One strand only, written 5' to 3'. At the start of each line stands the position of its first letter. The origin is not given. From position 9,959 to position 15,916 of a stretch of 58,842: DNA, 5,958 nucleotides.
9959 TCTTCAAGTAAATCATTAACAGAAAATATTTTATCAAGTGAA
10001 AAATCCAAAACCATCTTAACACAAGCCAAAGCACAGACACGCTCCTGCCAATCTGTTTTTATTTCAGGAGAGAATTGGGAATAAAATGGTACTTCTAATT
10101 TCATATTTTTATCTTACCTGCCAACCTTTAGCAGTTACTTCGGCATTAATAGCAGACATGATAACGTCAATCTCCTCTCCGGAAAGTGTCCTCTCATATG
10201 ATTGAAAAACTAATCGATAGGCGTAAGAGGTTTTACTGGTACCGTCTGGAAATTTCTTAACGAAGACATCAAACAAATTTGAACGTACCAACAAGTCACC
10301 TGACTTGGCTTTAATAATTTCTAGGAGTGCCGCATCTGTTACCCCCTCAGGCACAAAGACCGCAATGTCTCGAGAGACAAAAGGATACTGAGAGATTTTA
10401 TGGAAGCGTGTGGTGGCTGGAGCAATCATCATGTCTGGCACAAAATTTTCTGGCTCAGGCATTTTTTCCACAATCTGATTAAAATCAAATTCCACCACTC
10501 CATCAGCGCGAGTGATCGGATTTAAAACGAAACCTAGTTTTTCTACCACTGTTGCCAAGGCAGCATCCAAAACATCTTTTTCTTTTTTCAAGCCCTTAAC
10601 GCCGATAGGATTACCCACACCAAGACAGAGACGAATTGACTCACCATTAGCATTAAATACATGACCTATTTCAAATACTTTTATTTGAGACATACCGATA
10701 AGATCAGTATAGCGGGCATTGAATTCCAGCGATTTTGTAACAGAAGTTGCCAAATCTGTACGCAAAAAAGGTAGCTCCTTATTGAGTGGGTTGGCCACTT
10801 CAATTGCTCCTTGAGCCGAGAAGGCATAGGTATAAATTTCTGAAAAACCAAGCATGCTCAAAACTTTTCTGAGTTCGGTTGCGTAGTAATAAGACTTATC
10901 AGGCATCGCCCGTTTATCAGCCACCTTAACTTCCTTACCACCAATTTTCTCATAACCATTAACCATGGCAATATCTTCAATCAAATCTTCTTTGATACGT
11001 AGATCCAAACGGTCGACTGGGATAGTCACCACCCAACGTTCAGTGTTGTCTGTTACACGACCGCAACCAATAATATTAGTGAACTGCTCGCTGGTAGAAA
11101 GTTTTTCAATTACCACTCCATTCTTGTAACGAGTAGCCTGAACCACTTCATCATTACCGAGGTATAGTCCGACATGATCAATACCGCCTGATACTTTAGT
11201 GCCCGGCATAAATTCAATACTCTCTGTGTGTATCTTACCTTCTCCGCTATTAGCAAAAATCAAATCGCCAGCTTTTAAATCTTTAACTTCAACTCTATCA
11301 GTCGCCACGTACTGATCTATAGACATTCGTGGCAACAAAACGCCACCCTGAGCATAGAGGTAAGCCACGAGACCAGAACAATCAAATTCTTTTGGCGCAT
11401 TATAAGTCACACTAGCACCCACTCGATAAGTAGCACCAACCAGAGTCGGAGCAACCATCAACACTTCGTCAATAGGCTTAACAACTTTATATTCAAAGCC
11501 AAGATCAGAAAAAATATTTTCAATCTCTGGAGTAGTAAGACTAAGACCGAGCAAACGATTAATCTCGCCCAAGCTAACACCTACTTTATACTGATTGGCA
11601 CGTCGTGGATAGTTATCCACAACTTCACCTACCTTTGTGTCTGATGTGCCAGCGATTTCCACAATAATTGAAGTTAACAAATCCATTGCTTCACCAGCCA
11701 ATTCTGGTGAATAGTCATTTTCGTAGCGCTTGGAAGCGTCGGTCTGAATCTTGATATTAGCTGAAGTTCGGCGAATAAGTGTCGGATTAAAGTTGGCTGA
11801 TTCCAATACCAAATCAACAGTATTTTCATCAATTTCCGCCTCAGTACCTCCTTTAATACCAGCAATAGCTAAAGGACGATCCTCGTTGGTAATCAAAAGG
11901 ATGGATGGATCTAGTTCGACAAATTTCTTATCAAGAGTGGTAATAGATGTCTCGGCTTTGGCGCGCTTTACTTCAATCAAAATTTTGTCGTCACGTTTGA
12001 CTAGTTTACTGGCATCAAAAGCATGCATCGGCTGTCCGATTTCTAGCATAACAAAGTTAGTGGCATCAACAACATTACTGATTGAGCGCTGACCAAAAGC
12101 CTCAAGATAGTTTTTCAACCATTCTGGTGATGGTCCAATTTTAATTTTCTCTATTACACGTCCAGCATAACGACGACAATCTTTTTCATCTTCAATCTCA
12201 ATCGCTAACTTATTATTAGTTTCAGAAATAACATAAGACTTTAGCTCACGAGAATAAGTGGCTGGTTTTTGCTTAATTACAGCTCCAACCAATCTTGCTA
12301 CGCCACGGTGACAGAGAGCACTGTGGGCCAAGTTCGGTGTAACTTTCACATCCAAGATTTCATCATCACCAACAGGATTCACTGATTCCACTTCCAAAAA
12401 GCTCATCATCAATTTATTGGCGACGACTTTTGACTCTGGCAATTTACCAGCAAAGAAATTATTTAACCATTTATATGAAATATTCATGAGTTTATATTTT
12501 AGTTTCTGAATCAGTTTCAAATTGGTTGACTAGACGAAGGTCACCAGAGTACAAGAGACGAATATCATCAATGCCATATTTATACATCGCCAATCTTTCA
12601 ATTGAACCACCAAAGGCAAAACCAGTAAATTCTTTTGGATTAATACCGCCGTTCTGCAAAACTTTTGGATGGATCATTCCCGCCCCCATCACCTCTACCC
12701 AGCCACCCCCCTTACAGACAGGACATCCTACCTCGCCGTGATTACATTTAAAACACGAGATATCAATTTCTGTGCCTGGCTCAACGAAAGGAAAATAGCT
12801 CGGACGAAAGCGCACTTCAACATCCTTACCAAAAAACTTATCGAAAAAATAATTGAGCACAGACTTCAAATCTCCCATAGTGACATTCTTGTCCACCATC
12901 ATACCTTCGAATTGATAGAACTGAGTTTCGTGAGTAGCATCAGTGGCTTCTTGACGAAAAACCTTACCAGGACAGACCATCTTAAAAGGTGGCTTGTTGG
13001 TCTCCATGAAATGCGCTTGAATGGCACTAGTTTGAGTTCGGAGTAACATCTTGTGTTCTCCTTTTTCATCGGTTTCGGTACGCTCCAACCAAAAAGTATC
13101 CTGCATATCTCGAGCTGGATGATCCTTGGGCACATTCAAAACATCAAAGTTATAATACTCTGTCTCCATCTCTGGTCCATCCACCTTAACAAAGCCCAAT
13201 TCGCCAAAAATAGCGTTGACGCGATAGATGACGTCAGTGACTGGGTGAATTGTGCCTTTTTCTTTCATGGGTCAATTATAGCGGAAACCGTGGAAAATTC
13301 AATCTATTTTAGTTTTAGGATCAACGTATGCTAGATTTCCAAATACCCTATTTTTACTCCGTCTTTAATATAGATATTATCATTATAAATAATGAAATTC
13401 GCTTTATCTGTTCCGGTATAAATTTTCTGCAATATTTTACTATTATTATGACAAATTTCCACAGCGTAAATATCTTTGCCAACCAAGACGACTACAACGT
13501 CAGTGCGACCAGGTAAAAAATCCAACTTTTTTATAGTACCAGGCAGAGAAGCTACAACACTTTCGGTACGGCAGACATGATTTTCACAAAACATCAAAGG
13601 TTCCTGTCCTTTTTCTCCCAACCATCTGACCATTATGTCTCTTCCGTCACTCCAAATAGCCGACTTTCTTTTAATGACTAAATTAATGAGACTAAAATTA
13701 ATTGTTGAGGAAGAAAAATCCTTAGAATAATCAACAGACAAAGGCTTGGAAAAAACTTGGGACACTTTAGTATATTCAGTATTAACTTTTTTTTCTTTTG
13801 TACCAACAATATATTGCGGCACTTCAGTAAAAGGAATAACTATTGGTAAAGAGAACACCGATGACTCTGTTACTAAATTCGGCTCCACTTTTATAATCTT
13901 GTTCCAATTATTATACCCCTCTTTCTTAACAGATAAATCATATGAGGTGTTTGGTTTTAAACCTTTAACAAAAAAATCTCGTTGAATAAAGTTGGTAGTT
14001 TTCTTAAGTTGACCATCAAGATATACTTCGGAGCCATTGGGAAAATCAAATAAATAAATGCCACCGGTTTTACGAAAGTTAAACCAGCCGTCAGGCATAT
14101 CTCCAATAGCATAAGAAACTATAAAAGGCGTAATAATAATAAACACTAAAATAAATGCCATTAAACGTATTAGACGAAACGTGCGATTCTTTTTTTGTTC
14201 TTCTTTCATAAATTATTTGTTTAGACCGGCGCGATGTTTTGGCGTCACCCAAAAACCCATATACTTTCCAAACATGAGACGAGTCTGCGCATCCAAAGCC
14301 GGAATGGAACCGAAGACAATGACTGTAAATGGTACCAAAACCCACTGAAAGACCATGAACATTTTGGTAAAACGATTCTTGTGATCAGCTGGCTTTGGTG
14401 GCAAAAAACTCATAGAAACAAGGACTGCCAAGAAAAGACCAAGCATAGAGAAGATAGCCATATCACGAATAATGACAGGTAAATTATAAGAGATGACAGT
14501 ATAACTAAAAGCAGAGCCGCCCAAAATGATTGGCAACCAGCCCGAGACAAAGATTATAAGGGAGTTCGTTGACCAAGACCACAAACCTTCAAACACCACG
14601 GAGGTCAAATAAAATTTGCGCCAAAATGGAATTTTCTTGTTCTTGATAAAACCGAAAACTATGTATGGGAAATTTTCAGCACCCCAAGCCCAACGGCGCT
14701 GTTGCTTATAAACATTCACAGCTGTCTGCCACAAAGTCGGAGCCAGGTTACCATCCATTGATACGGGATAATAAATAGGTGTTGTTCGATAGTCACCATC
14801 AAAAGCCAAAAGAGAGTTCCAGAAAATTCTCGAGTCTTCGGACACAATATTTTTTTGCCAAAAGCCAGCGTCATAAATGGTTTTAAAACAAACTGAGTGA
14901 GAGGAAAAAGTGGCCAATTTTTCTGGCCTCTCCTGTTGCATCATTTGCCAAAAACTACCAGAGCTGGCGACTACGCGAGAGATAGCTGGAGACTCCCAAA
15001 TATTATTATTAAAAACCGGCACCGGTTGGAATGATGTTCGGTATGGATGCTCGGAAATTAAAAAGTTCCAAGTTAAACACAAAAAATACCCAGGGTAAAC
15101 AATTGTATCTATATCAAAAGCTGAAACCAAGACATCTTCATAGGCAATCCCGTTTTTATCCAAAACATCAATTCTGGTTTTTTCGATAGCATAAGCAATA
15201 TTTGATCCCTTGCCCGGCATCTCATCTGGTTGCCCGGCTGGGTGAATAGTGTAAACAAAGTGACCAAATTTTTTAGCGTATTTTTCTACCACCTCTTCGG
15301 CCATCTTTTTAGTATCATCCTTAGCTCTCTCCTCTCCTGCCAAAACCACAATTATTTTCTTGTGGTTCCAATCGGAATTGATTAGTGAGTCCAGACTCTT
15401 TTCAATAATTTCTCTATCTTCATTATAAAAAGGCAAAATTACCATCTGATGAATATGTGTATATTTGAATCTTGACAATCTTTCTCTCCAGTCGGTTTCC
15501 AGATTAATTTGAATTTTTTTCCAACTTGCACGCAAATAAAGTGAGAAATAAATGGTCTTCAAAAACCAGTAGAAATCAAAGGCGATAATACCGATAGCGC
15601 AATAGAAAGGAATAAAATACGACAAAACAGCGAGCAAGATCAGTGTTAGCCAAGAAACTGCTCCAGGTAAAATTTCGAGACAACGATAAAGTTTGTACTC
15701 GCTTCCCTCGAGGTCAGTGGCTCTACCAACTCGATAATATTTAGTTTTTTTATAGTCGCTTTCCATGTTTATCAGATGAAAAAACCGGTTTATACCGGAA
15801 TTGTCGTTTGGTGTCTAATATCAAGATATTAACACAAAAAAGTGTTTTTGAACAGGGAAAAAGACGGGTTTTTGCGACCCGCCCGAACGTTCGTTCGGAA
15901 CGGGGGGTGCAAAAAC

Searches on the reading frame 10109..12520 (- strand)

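Call 13: search_protein_families(library=pfam, proteins=[window:10109-12520:-], max_evalue=0.001)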
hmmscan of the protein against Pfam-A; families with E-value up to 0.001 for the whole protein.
window:10109-12520:- (803 aa): 5 families
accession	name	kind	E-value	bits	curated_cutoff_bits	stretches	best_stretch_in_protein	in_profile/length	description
PF03483.22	B3_4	-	1.6e-57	194.4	29.3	1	115-291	2-174/174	B3/4 domain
PF03147.19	FDX-ACB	-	8.5e-19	68.2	31.1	1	710-798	1-88/94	Ferredoxin-fold anticodon binding domain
PF00877.26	NLPC_P60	-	4.7e-17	62.3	23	1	364-477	3-94/105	NlpC/P60 family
PF03484.21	B5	-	1.3e-14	54.5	28.6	1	484-523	28-67/67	tRNA synthetase B5 domain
PF17759.6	tRNA_synthFbeta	-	6.2e-10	39.3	22.4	1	541-628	16-118/214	Phenylalanyl tRNA synthetase beta chain CLM domain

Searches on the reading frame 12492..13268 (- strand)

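Call 60: search_protein_families(library=pfam, proteins=[window:12492-13268:-], max_evalue=0.001)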
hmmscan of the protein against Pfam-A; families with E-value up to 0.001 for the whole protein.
window:12492-13268:- (258 aa): 1 family
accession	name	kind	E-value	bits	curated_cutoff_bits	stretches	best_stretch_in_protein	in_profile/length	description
PF01409.25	tRNA-synt_2d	-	1.1e-96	323.5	19.8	1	3-250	12-246/246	tRNA synthetases class II core domain (F)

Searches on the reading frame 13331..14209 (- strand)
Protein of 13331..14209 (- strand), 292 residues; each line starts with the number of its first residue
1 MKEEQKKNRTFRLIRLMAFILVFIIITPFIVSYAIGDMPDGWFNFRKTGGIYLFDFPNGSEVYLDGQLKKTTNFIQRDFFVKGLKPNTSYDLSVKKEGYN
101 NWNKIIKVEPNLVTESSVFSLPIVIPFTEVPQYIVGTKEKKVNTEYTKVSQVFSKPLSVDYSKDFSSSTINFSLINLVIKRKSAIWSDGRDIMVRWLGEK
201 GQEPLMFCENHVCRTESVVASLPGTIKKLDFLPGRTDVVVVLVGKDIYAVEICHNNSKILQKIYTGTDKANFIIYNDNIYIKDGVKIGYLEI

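Call 60: search_protein_families(library=pfam, proteins=[window:13331-14209:-], max_evalue=0.001)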
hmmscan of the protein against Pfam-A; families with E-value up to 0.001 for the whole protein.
window:13331-14209:- (292 aa): 1 family
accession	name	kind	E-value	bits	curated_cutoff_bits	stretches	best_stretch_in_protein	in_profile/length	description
PF08308.17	PEGA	-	1.4e-05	25.3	20.8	1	57-115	10-62/71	PEGA domain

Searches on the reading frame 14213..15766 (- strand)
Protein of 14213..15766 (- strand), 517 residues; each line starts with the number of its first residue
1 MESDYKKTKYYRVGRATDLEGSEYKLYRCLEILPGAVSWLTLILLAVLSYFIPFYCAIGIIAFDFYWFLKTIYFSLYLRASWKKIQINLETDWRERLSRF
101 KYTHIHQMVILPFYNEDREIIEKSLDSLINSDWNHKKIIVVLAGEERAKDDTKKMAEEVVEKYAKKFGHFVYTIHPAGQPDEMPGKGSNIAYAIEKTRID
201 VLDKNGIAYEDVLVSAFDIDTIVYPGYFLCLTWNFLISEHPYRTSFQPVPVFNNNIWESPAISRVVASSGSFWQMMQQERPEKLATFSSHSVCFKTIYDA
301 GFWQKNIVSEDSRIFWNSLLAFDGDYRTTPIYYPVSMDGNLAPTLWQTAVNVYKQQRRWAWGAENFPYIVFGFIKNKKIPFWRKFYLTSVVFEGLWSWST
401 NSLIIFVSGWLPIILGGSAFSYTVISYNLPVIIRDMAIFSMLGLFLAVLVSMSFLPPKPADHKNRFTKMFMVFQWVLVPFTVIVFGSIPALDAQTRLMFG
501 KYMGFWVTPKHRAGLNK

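Call 60: search_protein_families(library=pfam, proteins=[window:14213-15766:-], max_evalue=0.001)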
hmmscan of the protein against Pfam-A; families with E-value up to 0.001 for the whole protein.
window:14213-15766:- (517 aa): 1 family
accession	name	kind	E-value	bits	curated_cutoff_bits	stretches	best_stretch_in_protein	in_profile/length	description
PF00535.33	Glycos_transf_2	-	6e-06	26.7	23.3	1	109-167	2-52/168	Glycosyl transferase family 2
